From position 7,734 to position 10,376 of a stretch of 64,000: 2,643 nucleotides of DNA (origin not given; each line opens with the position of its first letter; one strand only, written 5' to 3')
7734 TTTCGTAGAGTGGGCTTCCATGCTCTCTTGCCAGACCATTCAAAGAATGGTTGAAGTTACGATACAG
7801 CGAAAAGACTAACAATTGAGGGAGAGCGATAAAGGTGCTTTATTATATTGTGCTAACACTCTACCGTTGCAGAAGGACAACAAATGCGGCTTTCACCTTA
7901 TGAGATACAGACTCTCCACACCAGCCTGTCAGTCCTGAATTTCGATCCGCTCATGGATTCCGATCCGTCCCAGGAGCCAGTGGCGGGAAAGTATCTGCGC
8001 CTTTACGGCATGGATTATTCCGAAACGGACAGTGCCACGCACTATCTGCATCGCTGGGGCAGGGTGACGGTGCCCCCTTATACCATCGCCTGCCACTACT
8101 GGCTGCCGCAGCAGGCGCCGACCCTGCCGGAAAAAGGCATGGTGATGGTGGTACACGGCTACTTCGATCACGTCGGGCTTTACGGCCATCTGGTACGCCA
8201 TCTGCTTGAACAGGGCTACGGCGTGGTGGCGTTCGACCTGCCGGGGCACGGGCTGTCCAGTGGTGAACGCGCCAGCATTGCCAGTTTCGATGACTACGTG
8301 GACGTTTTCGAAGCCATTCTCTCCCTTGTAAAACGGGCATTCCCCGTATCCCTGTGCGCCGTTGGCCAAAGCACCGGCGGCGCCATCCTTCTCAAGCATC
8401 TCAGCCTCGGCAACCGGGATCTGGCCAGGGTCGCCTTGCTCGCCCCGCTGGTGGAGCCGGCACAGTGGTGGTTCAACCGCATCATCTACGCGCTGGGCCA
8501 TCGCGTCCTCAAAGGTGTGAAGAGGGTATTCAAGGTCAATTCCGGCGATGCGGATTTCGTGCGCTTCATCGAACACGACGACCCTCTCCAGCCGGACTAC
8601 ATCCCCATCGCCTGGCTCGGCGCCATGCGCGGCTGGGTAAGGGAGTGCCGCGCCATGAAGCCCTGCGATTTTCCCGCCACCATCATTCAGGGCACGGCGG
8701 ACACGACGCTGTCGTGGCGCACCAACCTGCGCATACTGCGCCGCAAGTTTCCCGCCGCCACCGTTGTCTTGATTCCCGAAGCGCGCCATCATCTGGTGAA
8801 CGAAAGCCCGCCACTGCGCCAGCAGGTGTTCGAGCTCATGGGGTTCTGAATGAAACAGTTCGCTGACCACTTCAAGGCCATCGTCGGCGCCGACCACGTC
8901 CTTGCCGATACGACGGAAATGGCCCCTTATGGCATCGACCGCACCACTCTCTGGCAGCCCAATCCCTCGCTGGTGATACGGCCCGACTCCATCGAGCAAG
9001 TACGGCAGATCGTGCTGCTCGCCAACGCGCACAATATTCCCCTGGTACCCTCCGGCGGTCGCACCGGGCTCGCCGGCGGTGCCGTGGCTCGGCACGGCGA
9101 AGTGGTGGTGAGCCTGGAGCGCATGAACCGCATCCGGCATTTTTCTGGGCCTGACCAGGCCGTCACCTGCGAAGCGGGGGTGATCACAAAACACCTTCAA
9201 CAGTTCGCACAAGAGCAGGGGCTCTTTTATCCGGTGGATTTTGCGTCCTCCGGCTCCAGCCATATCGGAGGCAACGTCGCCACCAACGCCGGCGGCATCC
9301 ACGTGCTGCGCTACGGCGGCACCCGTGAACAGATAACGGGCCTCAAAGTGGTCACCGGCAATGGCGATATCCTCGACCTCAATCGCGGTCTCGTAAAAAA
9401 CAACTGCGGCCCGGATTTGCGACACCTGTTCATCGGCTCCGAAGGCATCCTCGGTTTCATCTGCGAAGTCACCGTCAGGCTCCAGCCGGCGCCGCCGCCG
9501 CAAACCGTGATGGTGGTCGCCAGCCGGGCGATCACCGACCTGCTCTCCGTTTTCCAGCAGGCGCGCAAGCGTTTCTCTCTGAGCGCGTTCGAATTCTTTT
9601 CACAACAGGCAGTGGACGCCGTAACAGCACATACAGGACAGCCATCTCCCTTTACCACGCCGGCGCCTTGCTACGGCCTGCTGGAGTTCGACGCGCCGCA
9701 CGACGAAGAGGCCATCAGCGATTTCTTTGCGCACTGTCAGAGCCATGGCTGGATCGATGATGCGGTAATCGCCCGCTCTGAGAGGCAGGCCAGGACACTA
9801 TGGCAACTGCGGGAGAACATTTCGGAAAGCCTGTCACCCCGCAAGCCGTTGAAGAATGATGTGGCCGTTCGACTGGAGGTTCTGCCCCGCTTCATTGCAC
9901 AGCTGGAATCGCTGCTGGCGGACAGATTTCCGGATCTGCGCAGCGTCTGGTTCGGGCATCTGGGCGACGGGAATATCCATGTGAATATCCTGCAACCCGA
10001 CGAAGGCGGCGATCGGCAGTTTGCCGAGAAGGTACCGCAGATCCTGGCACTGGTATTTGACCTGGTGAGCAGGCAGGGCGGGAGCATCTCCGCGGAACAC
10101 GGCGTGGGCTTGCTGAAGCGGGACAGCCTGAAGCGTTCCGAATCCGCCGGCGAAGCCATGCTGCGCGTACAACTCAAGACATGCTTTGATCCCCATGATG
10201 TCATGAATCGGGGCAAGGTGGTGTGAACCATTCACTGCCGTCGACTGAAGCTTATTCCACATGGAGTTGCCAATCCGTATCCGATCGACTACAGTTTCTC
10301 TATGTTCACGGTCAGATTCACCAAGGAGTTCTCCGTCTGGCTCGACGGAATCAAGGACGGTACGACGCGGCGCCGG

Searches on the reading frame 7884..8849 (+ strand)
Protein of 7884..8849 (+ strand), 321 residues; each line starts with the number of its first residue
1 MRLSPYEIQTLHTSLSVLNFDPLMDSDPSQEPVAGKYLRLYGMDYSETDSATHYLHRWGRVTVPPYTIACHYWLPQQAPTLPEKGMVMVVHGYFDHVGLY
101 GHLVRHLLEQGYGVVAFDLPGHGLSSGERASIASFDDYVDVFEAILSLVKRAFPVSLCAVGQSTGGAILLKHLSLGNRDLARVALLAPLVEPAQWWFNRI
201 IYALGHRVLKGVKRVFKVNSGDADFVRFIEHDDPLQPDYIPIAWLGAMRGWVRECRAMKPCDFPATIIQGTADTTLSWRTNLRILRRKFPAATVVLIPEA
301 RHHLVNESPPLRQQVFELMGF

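Call 117: search_protein_families(library=pfam, proteins=[window:7884-8849:+], max_evalue=0.001)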
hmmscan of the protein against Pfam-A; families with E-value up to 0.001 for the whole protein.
window:7884-8849:+ (321 aa): 3 families
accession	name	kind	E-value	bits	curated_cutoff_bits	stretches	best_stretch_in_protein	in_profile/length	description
PF12146.15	Hydrolase_4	-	3.1e-33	115.5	27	1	83-308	3-238/239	Serine aminopeptidase, S33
PF00561.26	Abhydrolase_1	-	2.4e-16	60.6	25.8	1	87-192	3-105/245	alpha/beta hydrolase fold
PF12697.13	Abhydrolase_6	-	8.2e-14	53.2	26.3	1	89-309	3-211/217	Alpha/beta hydrolase family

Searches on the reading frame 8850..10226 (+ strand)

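Call 117: search_protein_families(library=pfam, proteins=[window:8850-10226:+], max_evalue=0.001)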
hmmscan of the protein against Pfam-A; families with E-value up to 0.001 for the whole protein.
window:8850-10226:+ (458 aa): 2 families
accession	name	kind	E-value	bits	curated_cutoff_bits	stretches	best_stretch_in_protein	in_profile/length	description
PF02913.24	FAD-oxidase_C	-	5.3e-45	154.5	21.2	1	215-457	2-248/248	FAD linked oxidases, C-terminal domain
PF01565.28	FAD_binding_4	-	1.4e-38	132.1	26.4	1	39-177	1-138/139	FAD binding domain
